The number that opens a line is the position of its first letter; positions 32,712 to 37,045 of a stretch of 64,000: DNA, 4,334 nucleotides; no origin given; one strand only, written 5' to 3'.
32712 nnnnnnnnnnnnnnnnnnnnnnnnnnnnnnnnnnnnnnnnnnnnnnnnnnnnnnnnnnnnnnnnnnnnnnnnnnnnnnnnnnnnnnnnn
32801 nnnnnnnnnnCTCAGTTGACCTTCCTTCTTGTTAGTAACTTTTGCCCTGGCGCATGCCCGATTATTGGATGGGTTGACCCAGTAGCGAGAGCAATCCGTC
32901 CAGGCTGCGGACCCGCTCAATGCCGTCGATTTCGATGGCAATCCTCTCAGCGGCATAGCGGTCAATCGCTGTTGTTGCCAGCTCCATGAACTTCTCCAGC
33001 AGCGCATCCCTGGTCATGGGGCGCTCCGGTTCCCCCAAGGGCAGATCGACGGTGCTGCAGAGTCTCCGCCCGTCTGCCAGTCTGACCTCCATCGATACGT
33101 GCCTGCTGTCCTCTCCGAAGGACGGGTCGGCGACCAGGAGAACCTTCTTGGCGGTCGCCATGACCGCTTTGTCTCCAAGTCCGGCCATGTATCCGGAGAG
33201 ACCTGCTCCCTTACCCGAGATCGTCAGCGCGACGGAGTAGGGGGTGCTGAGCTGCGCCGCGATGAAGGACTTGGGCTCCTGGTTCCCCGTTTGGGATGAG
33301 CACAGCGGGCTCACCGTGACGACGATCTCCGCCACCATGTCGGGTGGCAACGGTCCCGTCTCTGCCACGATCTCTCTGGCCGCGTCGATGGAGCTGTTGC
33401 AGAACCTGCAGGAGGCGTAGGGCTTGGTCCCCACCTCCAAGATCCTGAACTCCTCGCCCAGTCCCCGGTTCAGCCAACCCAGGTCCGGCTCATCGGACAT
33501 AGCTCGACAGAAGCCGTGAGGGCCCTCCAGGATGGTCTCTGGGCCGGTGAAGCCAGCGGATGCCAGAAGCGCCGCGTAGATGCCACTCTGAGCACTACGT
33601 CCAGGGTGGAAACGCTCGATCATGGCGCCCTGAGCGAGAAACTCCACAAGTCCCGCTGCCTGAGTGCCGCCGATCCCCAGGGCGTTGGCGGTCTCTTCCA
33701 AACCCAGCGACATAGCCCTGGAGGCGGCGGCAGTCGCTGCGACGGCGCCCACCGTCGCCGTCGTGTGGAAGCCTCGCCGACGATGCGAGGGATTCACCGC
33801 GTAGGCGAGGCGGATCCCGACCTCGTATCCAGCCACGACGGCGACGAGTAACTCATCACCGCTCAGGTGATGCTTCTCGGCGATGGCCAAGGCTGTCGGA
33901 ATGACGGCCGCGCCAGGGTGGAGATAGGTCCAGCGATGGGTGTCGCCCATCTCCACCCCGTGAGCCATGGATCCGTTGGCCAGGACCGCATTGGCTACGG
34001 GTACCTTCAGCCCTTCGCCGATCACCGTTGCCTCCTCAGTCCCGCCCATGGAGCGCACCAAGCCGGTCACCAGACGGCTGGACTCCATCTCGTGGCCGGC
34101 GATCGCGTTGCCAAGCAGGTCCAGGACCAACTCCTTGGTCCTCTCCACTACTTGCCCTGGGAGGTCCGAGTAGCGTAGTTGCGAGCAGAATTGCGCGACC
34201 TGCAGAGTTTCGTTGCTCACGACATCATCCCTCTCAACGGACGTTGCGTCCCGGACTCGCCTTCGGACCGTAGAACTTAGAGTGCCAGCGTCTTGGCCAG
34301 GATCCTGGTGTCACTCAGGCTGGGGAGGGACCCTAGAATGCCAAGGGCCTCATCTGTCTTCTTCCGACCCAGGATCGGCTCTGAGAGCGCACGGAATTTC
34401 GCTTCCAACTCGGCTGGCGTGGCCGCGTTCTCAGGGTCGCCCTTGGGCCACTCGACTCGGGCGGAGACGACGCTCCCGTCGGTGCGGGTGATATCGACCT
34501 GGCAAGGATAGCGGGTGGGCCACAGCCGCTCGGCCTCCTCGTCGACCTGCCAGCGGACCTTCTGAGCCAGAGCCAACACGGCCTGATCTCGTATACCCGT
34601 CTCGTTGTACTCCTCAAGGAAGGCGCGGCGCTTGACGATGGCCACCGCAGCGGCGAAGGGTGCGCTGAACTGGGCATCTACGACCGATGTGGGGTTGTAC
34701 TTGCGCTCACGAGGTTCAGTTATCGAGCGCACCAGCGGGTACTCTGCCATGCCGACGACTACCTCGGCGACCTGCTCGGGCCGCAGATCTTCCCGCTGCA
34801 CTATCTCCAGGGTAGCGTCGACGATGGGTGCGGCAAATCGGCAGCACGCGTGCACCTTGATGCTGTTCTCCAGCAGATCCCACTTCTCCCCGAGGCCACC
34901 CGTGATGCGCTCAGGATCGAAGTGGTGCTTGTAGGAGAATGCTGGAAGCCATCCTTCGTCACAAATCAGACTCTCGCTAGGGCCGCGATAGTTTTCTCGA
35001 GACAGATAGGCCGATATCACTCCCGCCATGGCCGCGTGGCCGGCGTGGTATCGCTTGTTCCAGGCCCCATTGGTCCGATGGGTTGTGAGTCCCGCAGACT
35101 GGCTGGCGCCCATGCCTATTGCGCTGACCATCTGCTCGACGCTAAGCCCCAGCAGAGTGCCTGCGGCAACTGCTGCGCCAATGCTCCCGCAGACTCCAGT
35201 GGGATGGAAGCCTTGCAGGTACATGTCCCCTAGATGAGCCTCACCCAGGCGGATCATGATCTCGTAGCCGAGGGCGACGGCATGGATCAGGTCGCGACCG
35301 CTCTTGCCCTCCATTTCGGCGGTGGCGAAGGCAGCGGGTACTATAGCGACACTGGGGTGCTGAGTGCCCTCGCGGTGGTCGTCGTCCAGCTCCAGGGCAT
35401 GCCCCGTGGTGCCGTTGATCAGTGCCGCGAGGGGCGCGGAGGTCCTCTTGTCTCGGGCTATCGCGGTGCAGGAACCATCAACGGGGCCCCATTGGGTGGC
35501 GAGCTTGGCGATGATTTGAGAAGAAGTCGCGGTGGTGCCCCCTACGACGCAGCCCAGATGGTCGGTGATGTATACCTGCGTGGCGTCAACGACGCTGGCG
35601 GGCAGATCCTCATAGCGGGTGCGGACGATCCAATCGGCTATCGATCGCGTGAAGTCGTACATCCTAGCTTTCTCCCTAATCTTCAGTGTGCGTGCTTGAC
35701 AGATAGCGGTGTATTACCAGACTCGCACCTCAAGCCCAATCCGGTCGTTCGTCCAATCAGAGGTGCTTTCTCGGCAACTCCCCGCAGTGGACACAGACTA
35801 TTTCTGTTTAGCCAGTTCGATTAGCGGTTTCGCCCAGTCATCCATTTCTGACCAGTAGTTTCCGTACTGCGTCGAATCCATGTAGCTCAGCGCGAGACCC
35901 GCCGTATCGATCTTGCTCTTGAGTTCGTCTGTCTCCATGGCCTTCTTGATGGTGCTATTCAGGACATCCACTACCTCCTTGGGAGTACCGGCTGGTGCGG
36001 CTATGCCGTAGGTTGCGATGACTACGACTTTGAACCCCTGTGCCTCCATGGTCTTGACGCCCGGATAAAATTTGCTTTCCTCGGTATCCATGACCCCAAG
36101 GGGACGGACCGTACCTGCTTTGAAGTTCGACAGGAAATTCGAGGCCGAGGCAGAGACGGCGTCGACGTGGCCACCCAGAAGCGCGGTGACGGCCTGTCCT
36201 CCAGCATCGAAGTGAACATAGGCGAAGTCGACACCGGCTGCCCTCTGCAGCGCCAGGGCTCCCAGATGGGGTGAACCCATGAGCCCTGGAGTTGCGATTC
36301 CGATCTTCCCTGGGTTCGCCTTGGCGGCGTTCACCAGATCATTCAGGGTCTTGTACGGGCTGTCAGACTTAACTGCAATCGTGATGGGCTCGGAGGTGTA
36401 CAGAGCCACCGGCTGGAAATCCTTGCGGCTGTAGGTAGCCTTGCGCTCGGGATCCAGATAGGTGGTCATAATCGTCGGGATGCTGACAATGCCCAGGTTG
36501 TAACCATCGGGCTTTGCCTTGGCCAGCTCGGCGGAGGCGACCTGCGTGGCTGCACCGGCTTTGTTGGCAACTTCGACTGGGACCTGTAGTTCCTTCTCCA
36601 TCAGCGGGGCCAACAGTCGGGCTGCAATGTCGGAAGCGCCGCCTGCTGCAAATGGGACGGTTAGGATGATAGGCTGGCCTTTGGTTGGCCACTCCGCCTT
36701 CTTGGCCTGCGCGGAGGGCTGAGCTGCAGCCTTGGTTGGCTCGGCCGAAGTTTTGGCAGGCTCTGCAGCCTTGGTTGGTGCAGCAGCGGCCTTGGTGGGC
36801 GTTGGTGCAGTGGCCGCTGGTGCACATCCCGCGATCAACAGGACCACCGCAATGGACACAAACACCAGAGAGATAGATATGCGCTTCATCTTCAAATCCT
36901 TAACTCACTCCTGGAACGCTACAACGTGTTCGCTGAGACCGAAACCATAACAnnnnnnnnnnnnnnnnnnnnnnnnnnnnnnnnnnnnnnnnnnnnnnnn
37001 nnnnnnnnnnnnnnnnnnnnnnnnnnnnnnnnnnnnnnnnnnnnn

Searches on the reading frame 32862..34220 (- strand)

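Call 51: search_protein_families(library=pfam, proteins=[window:32862-34220:-], max_evalue=0.00001)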
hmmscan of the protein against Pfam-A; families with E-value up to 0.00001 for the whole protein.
window:32862-34220:- (452 aa): 2 families
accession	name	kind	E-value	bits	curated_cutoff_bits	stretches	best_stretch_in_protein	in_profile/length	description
PF03972.19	MmgE_PrpD_N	-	2.8e-71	240.1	32.1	1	7-247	2-241/244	MmgE/PrpD N-terminal domain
PF19305.4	MmgE_PrpD_C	-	6e-26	91.7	32.1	1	268-431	1-168/173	MmgE/PrpD C-terminal domain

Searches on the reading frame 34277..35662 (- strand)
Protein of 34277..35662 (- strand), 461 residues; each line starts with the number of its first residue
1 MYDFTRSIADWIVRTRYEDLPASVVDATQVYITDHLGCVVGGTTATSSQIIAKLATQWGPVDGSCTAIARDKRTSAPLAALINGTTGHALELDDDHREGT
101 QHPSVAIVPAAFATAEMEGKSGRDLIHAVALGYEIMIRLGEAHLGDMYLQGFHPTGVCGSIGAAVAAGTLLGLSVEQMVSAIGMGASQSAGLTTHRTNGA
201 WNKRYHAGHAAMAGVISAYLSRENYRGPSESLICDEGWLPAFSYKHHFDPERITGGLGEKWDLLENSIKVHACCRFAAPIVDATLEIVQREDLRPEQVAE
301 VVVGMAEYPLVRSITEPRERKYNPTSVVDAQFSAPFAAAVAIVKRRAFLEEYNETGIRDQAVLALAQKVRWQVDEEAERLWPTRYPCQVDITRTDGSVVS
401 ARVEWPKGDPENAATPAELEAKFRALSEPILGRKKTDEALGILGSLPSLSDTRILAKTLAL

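Call 51: search_protein_families(library=pfam, proteins=[window:34277-35662:-], max_evalue=0.00001)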
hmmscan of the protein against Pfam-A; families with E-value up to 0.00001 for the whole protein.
window:34277-35662:- (461 aa): 2 families
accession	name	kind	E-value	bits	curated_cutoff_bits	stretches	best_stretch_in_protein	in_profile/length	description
PF03972.19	MmgE_PrpD_N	-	1.2e-64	218.4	32.1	1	7-249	2-242/244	MmgE/PrpD N-terminal domain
PF19305.4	MmgE_PrpD_C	-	3.7e-36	125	32.1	1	271-436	1-161/173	MmgE/PrpD C-terminal domain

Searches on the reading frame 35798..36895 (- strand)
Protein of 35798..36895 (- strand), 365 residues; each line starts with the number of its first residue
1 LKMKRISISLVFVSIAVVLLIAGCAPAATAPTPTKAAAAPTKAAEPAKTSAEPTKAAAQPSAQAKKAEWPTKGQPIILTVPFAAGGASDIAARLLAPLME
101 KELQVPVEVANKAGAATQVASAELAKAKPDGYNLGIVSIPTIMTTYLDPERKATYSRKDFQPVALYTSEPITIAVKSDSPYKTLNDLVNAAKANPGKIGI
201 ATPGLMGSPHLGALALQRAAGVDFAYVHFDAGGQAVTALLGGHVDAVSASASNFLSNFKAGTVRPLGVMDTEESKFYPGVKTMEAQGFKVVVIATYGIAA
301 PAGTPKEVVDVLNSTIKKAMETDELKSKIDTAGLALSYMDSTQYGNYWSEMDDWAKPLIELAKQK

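Call 51: search_protein_families(library=pfam, proteins=[window:35798-36895:-], max_evalue=0.00001)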
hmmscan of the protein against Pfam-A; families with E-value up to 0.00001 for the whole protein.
window:35798-36895:- (365 aa): 1 family
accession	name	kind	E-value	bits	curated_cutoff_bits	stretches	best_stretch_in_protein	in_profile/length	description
PF03401.19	TctC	-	9.9e-50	170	27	1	92-360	2-270/274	Tripartite tricarboxylate transporter family receptor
